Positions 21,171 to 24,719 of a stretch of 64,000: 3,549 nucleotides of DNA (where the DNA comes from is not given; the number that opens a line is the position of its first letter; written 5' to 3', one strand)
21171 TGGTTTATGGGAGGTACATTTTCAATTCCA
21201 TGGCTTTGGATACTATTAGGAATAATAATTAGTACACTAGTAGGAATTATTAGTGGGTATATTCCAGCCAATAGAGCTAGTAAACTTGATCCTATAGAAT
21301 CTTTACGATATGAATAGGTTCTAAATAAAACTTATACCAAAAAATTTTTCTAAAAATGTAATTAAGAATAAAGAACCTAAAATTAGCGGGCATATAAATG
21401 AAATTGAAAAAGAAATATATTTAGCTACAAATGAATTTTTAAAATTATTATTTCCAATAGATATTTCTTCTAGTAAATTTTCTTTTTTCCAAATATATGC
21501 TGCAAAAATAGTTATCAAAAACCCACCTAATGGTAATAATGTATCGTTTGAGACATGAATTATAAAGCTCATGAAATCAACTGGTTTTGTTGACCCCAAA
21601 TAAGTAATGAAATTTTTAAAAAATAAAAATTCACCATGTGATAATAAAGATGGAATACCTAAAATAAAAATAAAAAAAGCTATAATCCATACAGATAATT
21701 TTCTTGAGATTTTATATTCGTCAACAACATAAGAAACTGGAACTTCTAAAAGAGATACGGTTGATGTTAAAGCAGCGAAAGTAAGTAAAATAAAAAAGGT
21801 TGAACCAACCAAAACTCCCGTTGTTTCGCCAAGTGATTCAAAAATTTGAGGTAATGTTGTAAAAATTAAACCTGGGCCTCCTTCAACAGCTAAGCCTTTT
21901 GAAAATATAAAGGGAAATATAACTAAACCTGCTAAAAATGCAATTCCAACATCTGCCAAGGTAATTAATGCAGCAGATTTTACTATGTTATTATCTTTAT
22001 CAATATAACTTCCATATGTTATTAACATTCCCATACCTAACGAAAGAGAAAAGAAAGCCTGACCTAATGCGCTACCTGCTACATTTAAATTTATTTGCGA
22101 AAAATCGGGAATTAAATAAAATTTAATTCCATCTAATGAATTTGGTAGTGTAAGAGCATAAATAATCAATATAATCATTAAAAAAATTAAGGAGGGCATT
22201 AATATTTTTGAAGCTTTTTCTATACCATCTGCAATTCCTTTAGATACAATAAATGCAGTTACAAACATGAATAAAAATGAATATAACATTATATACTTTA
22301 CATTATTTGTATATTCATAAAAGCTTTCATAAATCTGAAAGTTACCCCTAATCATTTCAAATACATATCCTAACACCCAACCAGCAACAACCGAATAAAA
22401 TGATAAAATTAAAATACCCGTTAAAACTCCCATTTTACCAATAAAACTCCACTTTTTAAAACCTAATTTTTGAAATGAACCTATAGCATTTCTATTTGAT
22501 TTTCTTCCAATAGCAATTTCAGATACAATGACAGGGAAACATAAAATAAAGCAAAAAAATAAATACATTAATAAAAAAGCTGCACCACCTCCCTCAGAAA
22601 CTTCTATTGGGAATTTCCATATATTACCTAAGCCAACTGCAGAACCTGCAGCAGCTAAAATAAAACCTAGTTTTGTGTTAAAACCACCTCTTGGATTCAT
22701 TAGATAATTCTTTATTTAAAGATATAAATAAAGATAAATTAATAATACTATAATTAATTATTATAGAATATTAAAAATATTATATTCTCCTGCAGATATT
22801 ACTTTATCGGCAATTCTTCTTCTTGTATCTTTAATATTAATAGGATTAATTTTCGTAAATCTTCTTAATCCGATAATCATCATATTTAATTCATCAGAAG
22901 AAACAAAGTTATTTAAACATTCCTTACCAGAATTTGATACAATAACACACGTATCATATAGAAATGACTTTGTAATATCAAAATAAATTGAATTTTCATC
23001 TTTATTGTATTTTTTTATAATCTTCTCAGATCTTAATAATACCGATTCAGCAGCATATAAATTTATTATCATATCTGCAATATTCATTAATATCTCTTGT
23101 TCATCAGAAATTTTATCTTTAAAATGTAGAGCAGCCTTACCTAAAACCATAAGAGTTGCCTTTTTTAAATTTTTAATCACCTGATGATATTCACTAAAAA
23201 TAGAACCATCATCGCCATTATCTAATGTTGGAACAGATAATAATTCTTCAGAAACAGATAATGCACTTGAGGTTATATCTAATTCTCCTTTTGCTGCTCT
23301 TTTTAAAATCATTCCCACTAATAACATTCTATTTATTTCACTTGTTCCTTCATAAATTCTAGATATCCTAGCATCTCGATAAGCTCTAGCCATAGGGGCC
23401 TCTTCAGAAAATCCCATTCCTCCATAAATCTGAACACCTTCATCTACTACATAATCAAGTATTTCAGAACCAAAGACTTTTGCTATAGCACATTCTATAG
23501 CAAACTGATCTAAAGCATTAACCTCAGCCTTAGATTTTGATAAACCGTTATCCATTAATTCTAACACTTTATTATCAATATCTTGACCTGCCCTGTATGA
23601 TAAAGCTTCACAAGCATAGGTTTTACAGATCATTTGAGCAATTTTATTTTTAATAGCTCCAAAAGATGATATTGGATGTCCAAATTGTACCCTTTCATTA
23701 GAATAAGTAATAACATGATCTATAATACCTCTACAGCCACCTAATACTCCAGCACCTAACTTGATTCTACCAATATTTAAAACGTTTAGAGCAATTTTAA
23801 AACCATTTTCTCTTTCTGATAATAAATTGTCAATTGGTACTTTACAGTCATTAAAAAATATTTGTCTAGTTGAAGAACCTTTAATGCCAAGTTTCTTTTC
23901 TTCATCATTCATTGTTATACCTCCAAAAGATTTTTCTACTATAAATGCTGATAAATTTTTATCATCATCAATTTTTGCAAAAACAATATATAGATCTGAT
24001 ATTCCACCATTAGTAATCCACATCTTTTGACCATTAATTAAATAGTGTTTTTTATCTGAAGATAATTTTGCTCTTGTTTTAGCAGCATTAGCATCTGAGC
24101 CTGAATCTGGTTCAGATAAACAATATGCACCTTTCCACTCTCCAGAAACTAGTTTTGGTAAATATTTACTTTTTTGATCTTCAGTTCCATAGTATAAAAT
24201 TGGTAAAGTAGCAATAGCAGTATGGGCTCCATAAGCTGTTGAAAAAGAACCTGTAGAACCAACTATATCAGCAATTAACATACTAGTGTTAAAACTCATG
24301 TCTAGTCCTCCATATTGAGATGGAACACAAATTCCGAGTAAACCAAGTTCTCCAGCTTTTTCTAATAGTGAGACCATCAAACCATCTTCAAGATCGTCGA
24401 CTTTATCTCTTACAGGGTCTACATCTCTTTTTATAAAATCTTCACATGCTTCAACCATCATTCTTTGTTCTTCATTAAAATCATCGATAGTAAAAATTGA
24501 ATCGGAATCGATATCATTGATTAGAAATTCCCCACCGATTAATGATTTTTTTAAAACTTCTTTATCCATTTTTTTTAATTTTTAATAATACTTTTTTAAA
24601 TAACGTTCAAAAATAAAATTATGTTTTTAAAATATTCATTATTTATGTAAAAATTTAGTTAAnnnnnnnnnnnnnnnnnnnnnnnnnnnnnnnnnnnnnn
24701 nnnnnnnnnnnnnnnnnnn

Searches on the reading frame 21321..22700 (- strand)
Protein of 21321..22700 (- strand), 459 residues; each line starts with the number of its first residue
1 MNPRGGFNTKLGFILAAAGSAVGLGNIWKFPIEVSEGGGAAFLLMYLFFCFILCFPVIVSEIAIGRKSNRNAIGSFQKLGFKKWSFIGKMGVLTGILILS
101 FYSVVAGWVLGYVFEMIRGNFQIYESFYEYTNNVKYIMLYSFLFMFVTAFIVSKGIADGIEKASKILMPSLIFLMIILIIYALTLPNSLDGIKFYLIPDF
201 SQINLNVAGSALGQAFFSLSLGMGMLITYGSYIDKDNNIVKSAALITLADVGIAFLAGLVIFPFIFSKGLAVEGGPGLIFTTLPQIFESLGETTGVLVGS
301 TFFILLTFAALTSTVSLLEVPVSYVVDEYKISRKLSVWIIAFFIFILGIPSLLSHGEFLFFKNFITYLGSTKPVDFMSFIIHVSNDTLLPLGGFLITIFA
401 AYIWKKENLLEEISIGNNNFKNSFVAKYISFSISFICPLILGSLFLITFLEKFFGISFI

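Call 79: search_protein_families(library=pfam, proteins=[window:21321-22700:-], max_evalue=0.0001)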
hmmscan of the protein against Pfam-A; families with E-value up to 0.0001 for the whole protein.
window:21321-22700:- (459 aa): 1 family
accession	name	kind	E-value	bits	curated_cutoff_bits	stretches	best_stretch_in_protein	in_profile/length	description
PF00209.24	SNF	-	3e-52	178.5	27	2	143-382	182-433/524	Sodium:neurotransmitter symporter family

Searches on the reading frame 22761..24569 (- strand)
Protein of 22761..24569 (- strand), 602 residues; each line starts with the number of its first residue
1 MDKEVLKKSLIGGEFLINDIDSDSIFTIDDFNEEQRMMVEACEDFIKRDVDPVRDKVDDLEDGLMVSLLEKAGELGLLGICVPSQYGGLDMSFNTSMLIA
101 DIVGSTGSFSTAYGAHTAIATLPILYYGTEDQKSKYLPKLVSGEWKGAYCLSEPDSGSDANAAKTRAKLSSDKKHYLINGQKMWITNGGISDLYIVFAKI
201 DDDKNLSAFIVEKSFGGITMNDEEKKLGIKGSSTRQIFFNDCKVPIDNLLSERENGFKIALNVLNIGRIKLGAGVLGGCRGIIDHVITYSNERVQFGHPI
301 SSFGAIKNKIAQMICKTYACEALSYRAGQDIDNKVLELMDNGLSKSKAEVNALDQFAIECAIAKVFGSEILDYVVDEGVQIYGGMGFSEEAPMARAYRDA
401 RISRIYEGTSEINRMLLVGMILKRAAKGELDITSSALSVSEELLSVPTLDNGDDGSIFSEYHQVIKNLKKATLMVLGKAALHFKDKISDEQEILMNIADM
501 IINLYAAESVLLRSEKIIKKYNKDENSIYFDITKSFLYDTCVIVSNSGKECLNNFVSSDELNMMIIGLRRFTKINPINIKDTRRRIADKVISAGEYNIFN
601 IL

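Call 79: search_protein_families(library=pfam, proteins=[window:22761-24569:-], max_evalue=0.0001)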
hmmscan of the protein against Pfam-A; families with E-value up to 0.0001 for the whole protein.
window:22761-24569:- (602 aa): 7 families
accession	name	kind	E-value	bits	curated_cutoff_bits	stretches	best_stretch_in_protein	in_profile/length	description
PF00441.29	Acyl-CoA_dh_1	-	7.5e-37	127.2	22.4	1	255-417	2-145/150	Acyl-CoA dehydrogenase, C-terminal domain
PF02771.21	Acyl-CoA_dh_N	-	5.9e-28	97.9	22.9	1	32-144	1-113/113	Acyl-CoA dehydrogenase, N-terminal domain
PF21263.2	Acyl-CoA-dh_C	-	1.3e-27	96.4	27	1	467-570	1-96/96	Acyl-CoA dehydrogenase, C-terminal domain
PF02770.24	Acyl-CoA_dh_M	-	2.9e-23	82.3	33.3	1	148-242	1-97/97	Acyl-CoA dehydrogenase, middle domain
PF08028.16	Acyl-CoA_dh_2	-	5.1e-15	56.4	22.7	1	271-410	3-133/134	Acyl-CoA dehydrogenase, C-terminal domain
PF22924.1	ACOX_C_alpha1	-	3.4e-06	27.4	27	1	289-410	29-157/169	Acyl-CoA oxidase, C-alpha1 domain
PF21343.2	ACAD9-ACADV_C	-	8.3e-06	26.5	27.8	1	481-523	26-68/120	ACAD9/ACADV, C-terminal domain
